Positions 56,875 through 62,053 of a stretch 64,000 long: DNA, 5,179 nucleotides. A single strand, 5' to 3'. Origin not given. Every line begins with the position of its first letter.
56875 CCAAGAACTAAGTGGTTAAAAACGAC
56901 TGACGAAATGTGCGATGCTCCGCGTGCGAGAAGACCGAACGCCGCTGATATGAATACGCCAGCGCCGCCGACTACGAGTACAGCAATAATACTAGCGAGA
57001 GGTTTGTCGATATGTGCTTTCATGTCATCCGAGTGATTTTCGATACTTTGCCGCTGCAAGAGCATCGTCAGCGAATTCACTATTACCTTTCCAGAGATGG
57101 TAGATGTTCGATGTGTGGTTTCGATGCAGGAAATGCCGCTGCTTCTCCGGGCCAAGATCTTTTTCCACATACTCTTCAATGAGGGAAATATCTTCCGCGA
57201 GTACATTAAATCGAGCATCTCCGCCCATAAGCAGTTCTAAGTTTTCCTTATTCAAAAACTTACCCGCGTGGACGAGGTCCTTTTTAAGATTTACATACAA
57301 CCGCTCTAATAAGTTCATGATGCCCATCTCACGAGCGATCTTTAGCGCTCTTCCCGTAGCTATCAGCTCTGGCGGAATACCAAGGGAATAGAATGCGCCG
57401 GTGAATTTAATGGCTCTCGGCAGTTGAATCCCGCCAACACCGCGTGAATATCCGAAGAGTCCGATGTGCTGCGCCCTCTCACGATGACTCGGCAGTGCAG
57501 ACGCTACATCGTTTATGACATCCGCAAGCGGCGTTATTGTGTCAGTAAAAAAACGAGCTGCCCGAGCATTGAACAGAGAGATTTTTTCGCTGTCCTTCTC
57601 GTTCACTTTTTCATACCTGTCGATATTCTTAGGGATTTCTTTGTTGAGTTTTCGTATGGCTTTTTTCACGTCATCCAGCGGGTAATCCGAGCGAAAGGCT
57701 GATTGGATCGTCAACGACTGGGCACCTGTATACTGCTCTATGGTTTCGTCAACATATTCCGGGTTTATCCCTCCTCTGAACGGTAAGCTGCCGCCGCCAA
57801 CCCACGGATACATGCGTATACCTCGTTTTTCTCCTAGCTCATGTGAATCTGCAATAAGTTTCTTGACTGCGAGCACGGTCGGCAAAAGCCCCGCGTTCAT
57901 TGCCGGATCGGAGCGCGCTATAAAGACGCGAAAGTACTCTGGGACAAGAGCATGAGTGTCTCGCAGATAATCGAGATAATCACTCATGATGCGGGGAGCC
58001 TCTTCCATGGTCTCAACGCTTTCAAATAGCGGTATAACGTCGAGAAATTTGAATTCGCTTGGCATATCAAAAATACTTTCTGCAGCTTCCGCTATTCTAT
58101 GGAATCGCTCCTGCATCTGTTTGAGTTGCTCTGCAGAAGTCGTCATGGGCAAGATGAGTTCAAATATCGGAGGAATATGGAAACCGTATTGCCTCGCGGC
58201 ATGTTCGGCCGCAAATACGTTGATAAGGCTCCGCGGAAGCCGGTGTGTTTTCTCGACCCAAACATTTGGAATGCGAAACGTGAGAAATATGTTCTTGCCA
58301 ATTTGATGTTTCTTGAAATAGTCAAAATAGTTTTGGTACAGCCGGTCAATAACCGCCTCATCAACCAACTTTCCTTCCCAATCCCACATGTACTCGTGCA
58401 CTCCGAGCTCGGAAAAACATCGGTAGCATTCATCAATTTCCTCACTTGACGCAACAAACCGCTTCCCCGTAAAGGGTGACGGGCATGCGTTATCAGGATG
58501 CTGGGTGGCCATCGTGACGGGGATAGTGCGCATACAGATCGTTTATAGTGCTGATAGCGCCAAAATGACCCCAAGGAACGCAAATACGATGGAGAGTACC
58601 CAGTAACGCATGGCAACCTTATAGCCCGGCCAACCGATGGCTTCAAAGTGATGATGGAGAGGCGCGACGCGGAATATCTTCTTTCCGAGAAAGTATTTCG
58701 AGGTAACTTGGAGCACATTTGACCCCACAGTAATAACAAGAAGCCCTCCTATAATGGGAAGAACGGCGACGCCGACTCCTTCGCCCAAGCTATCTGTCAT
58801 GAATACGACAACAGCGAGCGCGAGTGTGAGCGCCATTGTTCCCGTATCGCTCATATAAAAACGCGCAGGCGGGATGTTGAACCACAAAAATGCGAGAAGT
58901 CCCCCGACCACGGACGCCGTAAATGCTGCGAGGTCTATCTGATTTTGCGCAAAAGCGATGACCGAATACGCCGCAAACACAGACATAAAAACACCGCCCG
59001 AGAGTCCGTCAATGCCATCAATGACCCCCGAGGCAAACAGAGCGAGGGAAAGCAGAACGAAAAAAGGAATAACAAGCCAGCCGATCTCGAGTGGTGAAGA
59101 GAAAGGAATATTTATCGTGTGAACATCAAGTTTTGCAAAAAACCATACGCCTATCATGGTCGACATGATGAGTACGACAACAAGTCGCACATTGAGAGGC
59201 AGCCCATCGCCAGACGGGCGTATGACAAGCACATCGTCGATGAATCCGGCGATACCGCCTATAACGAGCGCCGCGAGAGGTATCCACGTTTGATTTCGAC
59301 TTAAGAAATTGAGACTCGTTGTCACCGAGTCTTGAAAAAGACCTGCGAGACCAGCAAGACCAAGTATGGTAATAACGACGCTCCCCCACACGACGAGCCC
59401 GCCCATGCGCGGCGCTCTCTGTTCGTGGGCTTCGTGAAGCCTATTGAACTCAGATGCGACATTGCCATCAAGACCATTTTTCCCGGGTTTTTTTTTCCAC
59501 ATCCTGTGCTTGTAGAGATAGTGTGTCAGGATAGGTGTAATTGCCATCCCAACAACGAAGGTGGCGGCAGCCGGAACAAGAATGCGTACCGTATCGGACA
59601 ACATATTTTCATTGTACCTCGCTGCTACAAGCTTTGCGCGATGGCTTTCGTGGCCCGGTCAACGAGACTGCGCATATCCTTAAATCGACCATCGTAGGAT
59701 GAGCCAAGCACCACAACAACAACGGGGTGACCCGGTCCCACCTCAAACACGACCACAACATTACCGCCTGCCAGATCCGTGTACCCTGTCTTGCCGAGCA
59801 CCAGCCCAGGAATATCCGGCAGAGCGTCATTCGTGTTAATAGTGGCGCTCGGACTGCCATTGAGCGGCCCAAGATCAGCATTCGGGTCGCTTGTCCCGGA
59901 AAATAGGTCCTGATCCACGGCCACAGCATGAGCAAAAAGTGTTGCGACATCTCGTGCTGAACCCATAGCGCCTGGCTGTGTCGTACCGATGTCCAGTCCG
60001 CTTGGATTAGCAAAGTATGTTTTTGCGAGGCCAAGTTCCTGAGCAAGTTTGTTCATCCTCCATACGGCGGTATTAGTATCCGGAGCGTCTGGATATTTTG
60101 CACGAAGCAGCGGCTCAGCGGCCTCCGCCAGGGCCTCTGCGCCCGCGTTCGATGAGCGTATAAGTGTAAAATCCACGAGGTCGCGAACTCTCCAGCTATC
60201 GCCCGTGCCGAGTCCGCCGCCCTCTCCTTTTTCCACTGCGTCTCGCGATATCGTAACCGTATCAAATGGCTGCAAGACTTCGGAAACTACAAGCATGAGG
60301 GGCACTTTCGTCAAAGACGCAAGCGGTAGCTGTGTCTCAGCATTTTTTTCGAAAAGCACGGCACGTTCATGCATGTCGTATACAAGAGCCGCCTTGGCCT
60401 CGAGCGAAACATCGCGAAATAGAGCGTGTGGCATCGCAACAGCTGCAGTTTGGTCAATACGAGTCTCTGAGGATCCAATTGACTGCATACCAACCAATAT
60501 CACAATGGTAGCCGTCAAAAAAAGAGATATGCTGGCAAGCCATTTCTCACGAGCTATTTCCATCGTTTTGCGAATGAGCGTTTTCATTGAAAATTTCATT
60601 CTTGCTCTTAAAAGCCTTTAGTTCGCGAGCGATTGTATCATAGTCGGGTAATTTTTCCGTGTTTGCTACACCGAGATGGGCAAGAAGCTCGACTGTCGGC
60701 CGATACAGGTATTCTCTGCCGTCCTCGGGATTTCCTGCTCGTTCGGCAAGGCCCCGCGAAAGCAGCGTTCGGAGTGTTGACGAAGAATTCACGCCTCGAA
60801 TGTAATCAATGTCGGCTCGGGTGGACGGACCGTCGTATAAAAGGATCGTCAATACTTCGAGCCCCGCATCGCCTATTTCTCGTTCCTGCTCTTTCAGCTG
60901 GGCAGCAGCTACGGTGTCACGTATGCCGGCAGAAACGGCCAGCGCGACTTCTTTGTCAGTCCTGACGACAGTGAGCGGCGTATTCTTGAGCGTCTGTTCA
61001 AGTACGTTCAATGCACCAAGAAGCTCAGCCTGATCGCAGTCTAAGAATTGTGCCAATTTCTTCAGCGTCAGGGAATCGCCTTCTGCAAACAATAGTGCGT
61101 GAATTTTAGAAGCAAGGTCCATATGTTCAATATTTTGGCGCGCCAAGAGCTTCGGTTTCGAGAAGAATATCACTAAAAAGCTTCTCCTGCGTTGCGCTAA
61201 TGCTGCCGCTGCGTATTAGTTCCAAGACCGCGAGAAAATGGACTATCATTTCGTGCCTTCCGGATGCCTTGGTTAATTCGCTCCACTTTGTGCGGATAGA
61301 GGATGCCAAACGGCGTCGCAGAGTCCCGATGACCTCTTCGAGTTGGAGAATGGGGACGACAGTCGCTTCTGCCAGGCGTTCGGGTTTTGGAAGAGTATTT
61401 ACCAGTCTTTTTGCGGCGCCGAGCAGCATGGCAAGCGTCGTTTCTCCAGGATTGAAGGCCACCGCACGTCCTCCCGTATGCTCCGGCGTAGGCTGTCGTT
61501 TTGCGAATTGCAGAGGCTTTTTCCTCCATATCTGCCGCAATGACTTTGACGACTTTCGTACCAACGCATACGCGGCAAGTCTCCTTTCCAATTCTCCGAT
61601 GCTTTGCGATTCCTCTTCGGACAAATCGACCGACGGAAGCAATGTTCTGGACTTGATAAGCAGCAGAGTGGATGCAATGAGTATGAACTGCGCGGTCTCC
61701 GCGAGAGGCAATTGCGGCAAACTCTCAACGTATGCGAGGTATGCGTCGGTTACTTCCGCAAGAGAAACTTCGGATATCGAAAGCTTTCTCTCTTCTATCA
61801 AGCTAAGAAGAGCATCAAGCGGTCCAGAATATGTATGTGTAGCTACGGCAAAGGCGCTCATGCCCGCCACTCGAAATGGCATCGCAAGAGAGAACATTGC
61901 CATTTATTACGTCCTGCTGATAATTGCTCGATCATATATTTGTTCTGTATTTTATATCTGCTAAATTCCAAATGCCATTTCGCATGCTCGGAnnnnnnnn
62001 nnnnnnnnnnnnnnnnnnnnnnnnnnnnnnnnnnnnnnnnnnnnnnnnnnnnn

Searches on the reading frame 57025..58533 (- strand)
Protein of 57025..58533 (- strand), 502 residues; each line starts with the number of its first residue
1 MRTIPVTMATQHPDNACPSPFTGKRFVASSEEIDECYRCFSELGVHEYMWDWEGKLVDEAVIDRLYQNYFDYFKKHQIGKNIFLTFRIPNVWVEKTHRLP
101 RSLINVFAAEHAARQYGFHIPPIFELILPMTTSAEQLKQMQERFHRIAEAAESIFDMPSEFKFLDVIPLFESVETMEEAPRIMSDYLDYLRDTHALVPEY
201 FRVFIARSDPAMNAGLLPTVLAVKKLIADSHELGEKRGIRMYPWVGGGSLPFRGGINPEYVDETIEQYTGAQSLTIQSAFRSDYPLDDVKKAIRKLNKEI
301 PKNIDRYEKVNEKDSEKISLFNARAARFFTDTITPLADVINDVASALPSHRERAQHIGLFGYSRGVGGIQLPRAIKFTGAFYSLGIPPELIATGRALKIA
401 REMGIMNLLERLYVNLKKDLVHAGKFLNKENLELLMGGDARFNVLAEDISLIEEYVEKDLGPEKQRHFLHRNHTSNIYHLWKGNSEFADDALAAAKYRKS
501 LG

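Call 15: search_protein_families(library=pfam, proteins=[window:57025-58533:-], max_evalue=0.001)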
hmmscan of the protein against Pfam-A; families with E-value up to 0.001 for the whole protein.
window:57025-58533:- (502 aa): 1 family
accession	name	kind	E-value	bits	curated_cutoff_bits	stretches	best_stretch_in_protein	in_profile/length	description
PF14010.12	PEPcase_2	-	9.8e-129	430.5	25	1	4-502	1-493/493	Phosphoenolpyruvate carboxylase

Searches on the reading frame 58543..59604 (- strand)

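Call 15: search_protein_families(library=pfam, proteins=[window:58543-59604:-], max_evalue=0.001)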
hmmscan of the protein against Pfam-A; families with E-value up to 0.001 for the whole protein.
window:58543-59604:- (353 aa): 1 family
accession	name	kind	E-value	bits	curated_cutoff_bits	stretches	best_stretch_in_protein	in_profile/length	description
PF00953.26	Glycos_transf_4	-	8e-23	81.6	27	1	109-269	4-158/160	Glycosyl transferase family 4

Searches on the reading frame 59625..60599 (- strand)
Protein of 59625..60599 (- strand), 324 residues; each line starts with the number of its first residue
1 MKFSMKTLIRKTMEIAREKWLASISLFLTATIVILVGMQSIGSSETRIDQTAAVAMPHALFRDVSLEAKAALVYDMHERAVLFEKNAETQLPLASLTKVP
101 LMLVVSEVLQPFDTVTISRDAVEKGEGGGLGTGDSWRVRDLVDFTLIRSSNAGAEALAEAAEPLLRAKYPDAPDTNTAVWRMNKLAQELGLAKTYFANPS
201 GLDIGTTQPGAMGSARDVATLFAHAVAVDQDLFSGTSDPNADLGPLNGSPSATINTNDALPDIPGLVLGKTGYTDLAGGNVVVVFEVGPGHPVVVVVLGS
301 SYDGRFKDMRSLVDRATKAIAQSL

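Call 15: search_protein_families(library=pfam, proteins=[window:59625-60599:-], max_evalue=0.001)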
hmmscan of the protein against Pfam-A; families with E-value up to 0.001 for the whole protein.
window:59625-60599:- (324 aa): 2 families
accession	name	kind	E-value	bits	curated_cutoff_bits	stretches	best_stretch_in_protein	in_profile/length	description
PF00768.25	Peptidase_S11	-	1.2e-27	97.3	27.6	1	65-300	9-237/239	D-alanyl-D-alanine carboxypeptidase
PF13354.11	Beta-lactamase2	-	7.5e-07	29.1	22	1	73-224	4-145/214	Beta-lactamase enzyme family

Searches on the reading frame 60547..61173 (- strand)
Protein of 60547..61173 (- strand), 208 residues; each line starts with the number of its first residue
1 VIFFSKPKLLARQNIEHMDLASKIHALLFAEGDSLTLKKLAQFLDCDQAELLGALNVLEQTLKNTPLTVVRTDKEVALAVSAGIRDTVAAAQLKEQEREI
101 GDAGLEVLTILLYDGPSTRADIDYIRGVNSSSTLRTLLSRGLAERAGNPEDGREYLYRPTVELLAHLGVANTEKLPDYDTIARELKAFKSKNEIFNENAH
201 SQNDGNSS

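Call 15: search_protein_families(library=pfam, proteins=[window:60547-61173:-], max_evalue=0.001)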
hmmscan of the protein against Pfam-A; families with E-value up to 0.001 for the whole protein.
window:60547-61173:- (208 aa): 2 families
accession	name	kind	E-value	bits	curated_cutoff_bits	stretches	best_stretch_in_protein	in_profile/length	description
PF04079.22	SMC_ScpB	-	1.4e-31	109.7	27.4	1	23-177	2-159/160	Segregation and condensation complex subunit ScpB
PF13463.12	HTH_27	-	0.00052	20.7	22.2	0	129-160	34-65/68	Winged helix DNA-binding domain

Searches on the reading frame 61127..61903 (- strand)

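Call 15: search_protein_families(library=pfam, proteins=[window:61127-61903:-], max_evalue=0.001)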
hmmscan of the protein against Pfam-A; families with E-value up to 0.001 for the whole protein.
window:61127-61903:- (258 aa): 1 family
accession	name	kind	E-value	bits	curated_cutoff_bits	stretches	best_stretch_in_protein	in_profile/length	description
PF02616.19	SMC_ScpA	-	9e-22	78.6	24.6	1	35-246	1-227/232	Segregation and condensation protein ScpA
